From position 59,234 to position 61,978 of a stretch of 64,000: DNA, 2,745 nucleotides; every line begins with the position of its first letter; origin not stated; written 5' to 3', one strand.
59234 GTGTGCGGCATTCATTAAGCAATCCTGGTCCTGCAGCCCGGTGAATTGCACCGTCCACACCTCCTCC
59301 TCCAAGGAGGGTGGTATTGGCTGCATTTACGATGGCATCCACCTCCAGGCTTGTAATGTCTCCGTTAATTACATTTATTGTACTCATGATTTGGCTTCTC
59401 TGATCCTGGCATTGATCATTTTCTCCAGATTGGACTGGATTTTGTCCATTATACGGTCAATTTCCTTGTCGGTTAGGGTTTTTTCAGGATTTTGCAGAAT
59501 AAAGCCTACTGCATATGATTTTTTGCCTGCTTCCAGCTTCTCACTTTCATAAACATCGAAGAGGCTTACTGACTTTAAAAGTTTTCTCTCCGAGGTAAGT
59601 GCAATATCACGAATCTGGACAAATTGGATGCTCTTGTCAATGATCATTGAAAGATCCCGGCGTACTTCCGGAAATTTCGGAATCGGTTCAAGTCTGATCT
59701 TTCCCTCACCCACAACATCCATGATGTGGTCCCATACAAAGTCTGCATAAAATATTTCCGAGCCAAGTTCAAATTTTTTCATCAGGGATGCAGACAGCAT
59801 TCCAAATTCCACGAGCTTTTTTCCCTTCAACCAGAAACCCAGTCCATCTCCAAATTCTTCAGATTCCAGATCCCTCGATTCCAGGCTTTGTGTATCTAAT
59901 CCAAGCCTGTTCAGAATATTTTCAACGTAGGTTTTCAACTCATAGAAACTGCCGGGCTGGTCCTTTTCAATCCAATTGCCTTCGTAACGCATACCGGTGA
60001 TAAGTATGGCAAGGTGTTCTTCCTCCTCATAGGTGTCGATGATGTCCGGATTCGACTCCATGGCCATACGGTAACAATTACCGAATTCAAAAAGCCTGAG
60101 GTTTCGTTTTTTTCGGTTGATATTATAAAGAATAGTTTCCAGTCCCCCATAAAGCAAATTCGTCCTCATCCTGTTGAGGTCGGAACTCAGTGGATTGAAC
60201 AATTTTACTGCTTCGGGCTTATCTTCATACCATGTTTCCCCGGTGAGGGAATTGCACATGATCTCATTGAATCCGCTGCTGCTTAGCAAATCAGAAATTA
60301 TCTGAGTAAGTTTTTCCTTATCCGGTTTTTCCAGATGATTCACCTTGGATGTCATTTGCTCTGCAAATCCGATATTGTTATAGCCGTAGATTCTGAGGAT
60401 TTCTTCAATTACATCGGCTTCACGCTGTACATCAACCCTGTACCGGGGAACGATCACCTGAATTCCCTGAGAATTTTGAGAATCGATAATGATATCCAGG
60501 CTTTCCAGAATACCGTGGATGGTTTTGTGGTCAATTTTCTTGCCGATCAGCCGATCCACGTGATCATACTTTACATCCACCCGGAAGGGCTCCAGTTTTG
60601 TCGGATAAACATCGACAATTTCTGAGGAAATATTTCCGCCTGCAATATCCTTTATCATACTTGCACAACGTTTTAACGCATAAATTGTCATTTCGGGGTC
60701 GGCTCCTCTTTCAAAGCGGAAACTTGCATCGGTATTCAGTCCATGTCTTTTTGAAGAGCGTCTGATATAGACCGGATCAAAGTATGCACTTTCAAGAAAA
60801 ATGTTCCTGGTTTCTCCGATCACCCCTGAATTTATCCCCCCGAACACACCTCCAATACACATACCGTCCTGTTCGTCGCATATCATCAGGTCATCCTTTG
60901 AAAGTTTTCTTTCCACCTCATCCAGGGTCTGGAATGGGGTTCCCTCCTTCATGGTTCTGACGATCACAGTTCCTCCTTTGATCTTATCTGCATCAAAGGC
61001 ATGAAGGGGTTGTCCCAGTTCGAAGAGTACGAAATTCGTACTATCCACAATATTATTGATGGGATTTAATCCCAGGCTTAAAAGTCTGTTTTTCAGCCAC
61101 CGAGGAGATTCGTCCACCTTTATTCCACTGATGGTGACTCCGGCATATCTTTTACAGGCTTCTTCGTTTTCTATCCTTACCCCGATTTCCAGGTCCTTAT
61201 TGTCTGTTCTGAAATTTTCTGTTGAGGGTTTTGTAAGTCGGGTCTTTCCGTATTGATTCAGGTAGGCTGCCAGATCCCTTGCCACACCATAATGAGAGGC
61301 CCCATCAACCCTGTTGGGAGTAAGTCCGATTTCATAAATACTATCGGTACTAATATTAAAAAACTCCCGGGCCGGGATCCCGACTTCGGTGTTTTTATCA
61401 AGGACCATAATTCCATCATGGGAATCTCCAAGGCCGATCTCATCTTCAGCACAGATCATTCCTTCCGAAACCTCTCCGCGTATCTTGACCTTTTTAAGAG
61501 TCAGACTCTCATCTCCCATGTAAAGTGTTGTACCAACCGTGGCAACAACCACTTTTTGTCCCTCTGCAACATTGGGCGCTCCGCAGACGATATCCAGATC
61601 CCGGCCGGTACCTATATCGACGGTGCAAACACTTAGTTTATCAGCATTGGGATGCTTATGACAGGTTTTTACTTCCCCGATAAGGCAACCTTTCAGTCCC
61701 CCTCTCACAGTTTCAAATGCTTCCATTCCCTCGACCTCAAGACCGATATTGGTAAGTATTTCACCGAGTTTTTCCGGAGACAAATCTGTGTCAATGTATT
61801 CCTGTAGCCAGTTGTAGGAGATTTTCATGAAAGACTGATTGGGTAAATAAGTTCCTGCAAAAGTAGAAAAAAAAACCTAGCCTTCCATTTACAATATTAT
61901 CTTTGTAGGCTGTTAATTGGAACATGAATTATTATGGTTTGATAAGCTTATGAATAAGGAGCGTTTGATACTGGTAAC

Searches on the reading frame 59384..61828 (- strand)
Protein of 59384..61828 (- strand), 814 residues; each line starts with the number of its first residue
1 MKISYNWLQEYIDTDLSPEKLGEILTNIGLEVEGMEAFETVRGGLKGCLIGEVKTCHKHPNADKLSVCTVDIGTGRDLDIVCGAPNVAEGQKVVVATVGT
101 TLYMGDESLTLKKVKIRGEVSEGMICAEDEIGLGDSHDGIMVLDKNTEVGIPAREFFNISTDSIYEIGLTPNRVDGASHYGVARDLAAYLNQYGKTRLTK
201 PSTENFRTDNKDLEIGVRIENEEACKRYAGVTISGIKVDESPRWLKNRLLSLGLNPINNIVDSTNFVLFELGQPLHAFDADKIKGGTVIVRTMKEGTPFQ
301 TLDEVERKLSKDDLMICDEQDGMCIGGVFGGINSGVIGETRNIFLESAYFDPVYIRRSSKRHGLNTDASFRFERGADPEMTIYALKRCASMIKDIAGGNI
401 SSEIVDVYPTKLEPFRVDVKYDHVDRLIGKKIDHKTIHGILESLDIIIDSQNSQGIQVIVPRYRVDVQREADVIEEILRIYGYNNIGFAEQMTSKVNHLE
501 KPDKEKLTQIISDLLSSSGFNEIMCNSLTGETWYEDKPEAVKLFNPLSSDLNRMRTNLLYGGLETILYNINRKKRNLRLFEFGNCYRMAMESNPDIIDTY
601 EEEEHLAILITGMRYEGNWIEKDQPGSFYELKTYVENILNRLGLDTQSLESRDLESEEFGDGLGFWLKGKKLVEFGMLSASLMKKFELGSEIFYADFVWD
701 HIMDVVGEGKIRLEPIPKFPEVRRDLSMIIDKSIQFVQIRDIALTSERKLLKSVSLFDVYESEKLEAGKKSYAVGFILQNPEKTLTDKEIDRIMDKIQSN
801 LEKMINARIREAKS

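Call 32: search_protein_families(library=pfam, proteins=[window:59384-61828:-], max_evalue=0.00001)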
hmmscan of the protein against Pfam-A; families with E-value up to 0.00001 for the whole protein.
window:59384-61828:- (814 aa): 5 families
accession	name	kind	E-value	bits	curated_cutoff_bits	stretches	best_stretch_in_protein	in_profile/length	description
PF03483.22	B3_4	-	1.3e-65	220.7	29.3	1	224-397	1-174/174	B3/4 domain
PF17759.6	tRNA_synthFbeta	-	4.2e-38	131.4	22.4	1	497-697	11-212/214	Phenylalanyl tRNA synthetase beta chain CLM domain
PF03147.19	FDX-ACB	-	9.3e-29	100.2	31.1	1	717-810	1-94/94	Ferredoxin-fold anticodon binding domain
PF03484.21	B5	-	5.7e-24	84.5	28.6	1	417-483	1-67/67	tRNA synthetase B5 domain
PF01588.26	tRNA_bind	-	8.5e-23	80.7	27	1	50-151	3-95/96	Putative tRNA binding domain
